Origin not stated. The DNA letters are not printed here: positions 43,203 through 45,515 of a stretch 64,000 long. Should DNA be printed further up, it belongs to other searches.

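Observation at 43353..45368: Bacterial EttA-type ABC-F translation factor encoded in a eukaryotic nucleus with a transit-peptide-like N-terminal extension (Phe at position 2)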

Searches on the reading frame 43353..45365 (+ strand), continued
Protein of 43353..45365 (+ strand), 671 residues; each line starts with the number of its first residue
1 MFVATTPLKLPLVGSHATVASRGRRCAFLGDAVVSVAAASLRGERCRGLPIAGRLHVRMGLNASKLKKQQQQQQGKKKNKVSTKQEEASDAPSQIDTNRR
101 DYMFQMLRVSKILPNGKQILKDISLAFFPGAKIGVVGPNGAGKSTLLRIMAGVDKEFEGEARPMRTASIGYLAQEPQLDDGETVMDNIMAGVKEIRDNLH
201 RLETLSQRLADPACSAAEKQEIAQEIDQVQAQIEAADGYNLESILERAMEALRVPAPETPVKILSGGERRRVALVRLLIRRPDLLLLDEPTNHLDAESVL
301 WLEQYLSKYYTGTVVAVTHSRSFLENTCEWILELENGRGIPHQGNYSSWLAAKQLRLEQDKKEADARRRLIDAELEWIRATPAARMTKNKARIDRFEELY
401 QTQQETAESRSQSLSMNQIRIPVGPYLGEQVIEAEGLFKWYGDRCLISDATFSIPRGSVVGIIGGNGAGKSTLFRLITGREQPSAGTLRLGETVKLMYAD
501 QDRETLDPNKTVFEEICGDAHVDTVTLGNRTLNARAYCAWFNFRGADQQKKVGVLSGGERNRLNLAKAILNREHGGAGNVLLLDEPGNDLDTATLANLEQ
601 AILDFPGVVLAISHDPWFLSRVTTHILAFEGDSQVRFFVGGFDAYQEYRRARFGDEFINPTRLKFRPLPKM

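Call 22: find_encoding_contigs(protein=P0017, flank=3000, max_places=2)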
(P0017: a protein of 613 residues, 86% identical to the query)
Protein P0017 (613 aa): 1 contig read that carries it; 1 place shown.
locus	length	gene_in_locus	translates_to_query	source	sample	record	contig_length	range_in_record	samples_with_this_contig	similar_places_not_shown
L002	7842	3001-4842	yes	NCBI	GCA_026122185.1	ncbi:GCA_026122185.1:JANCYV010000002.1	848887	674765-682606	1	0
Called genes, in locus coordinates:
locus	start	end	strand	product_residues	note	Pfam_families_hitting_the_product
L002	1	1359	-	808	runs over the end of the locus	PF00046:Homeodomain, PF01429:MBD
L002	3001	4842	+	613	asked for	PF02463:SMC_N (faint), PF00005:ABC_tran, PF01926:MMR_HSR1 (faint), PF13304:AAA_21 (faint), PF13401:AAA_22 (faint), PF13555:AAA_29 (faint), PF12848:ABC_tran_Xtn, PF00005:ABC_tran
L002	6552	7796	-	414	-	-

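Call 39: find_related_loci(query=window:43527-45365:+, collection=genome_contigs, flank=500)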
Query window:43527-45365:+ (613 aa) in genome_contigs; peptide patterns used: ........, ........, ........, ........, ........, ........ (x = any residue, [..] = any of these).
600 stretches matched a pattern (row limit reached: there are more); 57 encode a relative of the query (tblastn E <= 1e-3); 57 distinct loci.
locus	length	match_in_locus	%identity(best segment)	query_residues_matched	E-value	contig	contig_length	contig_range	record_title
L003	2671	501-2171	53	39-612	0e+0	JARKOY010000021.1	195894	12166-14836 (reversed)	MAG: Spirochaetia bacterium isolate D159_maxbin.008_sub k141_23313, whole genome shotgun sequence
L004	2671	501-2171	53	39-612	0e+0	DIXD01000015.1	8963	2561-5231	MAG TPA_asm: Spirochaetaceae bacterium UBA6089 UBA6089_contig_8599, whole genome shotgun sequence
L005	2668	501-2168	52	39-612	0e+0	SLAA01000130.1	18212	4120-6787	MAG: Spirochaetales bacterium isolate CSSed162cmB_373 CSSed16-2cmB-7420, whole genome shotgun sequence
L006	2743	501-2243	52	11-610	0e+0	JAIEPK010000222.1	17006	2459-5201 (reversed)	MAG: Candidatus Binatia bacterium isolate co.spades.DASTOOL.2.5kb_007 c_000000435285, whole genome shotgun sequence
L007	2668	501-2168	52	39-612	0e+0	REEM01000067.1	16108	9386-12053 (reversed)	MAG: Spirochaetaceae bacterium isolate PLM2.Bin37 NODE_4372_length_16108_cov_5.81941, whole genome shotgun sequence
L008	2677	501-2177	52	34-612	0e+0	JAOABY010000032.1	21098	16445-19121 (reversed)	MAG: Spirochaetaceae bacterium isolate SKW19 NODE_32_length_21098_cov_6.366776, whole genome shotgun sequence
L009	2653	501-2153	52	43-610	0e+0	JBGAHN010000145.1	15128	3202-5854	MAG: Labilithrix sp. isolate MAG_AAO_H125.11 AAOH125-11_opera_contig_7014, whole genome shotgun sequence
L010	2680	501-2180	52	35-612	0e+0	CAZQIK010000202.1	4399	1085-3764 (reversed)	MAG TPA_asm: uncultured Spirochaeta sp. isolate binchicken_co8_341 genome assembly, contig: NODE_40298_length_4399_cov_5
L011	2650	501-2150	53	45-612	0e+0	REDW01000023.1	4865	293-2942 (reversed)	MAG: Spirochaetaceae bacterium isolate GEM2.Bin48 NODE_28486_length_4865_cov_11.1175, whole genome shotgun sequence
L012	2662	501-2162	54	44-612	0e+0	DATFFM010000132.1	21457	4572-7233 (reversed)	MAG TPA_asm: Vicinamibacterales bacterium isolate SMAG_U8636 k141_2450005, whole genome shotgun sequence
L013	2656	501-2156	54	44-610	0e+0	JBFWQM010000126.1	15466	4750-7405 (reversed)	MAG: Rhodospirillaceae bacterium isolate CA_2019_TPBF_183 NODE_16883_length_15466_cov_8.574157_TPBF, whole genome shotgu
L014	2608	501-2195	51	37-612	0e+0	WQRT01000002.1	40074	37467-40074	MAG: Treponema sp. isolate Co191P1bin45 JGI24694J35173_10000427, whole genome shotgun sequence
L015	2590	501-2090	53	38-582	0e+0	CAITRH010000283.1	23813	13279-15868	MAG: uncultured delta proteobacterium isolate Loclat_bin-17204 genome assembly, contig: bin-17204:283/778, whole genome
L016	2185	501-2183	53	32-608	0e+0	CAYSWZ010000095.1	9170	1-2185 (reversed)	MAG TPA_asm: uncultured bacterium isolate binchicken_co279_112 genome assembly, contig: k141_1528832, whole genome shotg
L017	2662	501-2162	53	42-610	0e+0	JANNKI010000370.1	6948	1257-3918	MAG: bacterium isolate SOY_4_C_metabat_154 SOY_4_C_k141_1641255, whole genome shotgun sequence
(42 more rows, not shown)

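Call 54: search_protein_representatives(protein=window:43527-45365:+)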
Query: 613 residues. Proteins with E-value up to 0.001 (for the whole library): 411465; up to 1e-10: 72458; up to 1e-30: 8435. The best 150 are listed.
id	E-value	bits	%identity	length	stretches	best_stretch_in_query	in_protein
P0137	5.7e-174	596.3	51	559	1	43-611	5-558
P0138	2.5e-168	577.7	51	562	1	43-610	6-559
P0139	5.2e-162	556.8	51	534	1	43-594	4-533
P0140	1.5e-160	552.0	49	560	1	43-611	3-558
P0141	1.6e-154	532.2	56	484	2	225-575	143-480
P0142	4.0e-146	504.4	53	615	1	48-513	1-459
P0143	7.0e-143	493.7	45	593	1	7-607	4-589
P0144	1.7e-136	472.6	47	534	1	69-592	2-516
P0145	8.9e-136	470.2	42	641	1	30-601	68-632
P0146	4.2e-130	451.5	43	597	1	29-591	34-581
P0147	5.5e-130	451.1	45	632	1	34-607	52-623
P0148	8.1e-128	443.9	53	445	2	43-408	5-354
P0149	2.4e-127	442.4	54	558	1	198-610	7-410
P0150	4.0e-126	438.4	42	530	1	44-588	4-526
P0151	4.2e-125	435.0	42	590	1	45-591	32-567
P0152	2.0e-124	432.8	45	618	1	45-599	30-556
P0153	5.3e-124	431.4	42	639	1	42-600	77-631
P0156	5.3e-123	428.0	43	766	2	14-385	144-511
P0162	1.7e-118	413.2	42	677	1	37-610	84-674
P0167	5.4e-114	398.3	50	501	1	1-412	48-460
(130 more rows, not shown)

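Call 58: predict_structure(alignment_id=A3)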
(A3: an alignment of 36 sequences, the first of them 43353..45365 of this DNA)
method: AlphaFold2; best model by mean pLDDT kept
length: 671 residues; sequences in the alignment: 36
mean_pLDDT: 77.9   pTM: 0.49
mean pLDDT of the five models: 77.9, 76.7, 76.8, 74.9, 71.7
residues with pLDDT >= 90: 262; 70-90: 254; 50-70: 47; < 50: 108
segments of 3 or more residues with pLDDT < 50: 1-91, 659-671
pLDDT, mean of each block of 10 residues (from residue 1): 30 30 27 27 26 28 38 36 35 65 91 89 91 93 93 92 90 92 94 90 91 89 92 87 91 95 94 94 94 91 94 93 94 92 94 91 84 66 56 77 67 62 85 92 86 91 86 90 92 88 78 88 82 87 89 86 87 76 79 82 89 83 88 85 84 64 42 37
secondary structure, 60 per line:
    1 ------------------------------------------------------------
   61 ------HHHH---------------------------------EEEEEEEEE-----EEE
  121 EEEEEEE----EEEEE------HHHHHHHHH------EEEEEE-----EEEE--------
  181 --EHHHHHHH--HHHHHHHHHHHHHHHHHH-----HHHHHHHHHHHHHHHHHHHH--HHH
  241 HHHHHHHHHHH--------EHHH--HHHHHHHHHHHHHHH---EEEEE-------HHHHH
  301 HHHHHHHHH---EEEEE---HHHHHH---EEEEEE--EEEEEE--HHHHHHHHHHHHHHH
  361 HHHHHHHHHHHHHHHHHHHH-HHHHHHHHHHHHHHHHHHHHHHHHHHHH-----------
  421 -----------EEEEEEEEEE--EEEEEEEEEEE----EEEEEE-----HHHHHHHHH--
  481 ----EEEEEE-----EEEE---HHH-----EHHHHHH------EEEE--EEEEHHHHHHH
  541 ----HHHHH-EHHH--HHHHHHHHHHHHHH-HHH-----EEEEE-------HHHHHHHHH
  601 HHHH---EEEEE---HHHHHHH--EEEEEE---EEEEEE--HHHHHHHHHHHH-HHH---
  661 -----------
elements in order: H67-70 E104-112 E118-127 E132-136 H143-151 E158-163 E169-172 H184-190 H193-210 H216-235 H238-251 H266-280 E284-288 H296-309 E313-317 H321-326 E330-335 E338-343 H346-380 H382-409 E432-441 E444-454 E459-464 H470-478 E485-490 E496-499 H512-517 E524-527 E530-533 H534-540 H545-549 H557-570 E580-584 H592-604 E608-612 H616-622 E625-630 E634-639 H642-653

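Call 60: list_cluster_members(proteins=[P0143, P0145, P0146, P0147, P0151, P0152, P0153, P0156, P0162, P0167])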
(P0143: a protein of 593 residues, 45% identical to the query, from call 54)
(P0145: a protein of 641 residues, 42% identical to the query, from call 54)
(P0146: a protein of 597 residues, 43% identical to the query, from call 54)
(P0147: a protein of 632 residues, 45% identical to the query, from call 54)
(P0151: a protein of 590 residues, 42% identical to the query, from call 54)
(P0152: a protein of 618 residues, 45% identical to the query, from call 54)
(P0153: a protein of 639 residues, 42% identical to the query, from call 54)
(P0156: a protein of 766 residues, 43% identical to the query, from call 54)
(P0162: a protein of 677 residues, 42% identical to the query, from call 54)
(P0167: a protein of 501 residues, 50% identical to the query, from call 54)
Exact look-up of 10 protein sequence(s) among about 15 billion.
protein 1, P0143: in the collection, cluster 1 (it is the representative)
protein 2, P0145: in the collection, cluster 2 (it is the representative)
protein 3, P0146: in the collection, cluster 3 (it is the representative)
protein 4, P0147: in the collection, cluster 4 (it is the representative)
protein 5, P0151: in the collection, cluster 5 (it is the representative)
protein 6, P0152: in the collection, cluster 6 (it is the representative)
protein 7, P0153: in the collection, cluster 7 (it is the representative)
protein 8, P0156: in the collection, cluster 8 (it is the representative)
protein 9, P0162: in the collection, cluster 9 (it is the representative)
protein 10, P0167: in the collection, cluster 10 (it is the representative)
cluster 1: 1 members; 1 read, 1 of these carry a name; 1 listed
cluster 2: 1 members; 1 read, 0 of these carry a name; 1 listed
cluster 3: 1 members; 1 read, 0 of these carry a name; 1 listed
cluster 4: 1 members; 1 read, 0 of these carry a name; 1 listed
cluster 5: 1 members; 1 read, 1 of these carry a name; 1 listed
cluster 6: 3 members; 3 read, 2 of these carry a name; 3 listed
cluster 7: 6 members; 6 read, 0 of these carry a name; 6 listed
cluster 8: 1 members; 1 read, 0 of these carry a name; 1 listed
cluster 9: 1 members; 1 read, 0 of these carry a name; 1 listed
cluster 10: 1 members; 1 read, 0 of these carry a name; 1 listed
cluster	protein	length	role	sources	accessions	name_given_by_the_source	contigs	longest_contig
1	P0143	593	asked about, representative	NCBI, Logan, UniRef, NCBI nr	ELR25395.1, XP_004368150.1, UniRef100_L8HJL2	ABC transporter related, putative [Acanthamoeba castellanii str. Neff] | ABC transporter related, putative n=1 Tax=Acanthamoeba castellanii (strain ATCC 30010 / ...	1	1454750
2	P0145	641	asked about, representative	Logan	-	-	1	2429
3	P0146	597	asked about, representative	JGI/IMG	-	-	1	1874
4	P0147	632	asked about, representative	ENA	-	-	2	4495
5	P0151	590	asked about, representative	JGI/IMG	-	sulfate-transporting ATPase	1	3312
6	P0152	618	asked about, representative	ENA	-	-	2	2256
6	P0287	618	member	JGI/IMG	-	ATP-binding cassette ChvD family protein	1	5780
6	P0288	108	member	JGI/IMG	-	ATPase subunit of ABC transporter with duplicated ATPase domains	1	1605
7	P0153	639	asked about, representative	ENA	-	-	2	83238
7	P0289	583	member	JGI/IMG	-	-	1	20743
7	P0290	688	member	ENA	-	-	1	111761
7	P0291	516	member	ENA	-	-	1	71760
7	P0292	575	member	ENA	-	-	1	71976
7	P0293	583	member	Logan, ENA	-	-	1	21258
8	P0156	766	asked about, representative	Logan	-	-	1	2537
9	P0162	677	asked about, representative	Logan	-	-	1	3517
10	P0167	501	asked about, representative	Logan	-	-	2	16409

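Call 61: fold_search(model_id=the predicted structure, library=pdb)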
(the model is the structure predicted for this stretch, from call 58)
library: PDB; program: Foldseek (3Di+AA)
matches with E <= 10: 1457; with E <= 0.001: 1285
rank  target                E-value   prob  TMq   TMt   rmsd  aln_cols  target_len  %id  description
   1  4fin_A                6.8e-69  1.00  0.39  0.49  16.9       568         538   52  Crystal Structure of EttA (formerly YjjK) - an E. coli ABC-type ATPase (released 2013-07-03)
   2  4fin_B                1.4e-68  1.00  0.37  0.47  16.8       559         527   52  Crystal Structure of EttA (formerly YjjK) - an E. coli ABC-type ATPase (released 2013-07-03)
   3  7mu0_B                1.4e-65  1.00  0.40  0.48  15.3       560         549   48  MtbEttA in the ADP bound state (released 2022-02-02)
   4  9nl5_E                5.0e-65  1.00  0.34  0.41  29.7       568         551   52  E. coli pre-elongation complex without an A-site tRNA with EQ2-EttA in Hydrolytic 1 conformation (released 2025-04-02)
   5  7mu0_A                2.1e-64  1.00  0.39  0.47  15.9       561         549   48  MtbEttA in the ADP bound state (released 2022-02-02)
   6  9nlb_E                3.6e-62  1.00  0.35  0.42  29.8       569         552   52  E. coli initiation complex with EQ2-EttA in Hydrolytic 2 conformation (released 2025-04-02)
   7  7msc_x                1.3e-57  1.00  0.35  0.42  28.5       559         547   48  Mtb 70SIC in complex with MtbEttA at Pre_R0 state (released 2022-02-02)
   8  7msm_x                2.2e-56  1.00  0.35  0.41  28.8       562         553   48  Mtb 70SIC in complex with MtbEttA at Trans_R0 state (released 2022-02-02)
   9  7msh_x                3.1e-55  1.00  0.35  0.43  28.4       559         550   48  Mtb 70SIC in complex with MtbEttA at Pre_R1 state (released 2022-02-02)
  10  7msz_x                4.7e-53  1.00  0.34  0.41  28.9       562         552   48  Mtb 70SIC in complex with MtbEttA at Trans_R1 state (released 2022-02-02)
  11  3j5s_D                1.6e-52  1.00  0.35  0.41  29.1       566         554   53  EttA binds to ribosome exit site and regulates translation by restricting ribosome and tRNA dynamics (released 2014-01-08)
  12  9nlj_U                4.8e-42  1.00  0.32  0.40  28.2       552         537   30  E.coli Initiation complex with Uup-EQ2 (released 2025-04-02)
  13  7p7q_0                1.7e-38  1.00  0.31  0.38  28.2       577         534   23  E. faecalis 70S ribosome bound by PoxtA-EQ2, high-resolution combined volume (released 2022-02-23)
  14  5zxd_B                7.6e-38  1.00  0.31  0.42  26.7       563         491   25  Crystal structure of ATP-bound human ABCF1 (released 2018-07-25)
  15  8buu_9                2.7e-37  1.00  0.30  0.35  31.6       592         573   24  ARE-ABCF VmlR2 bound to a 70S ribosome (released 2023-04-05)
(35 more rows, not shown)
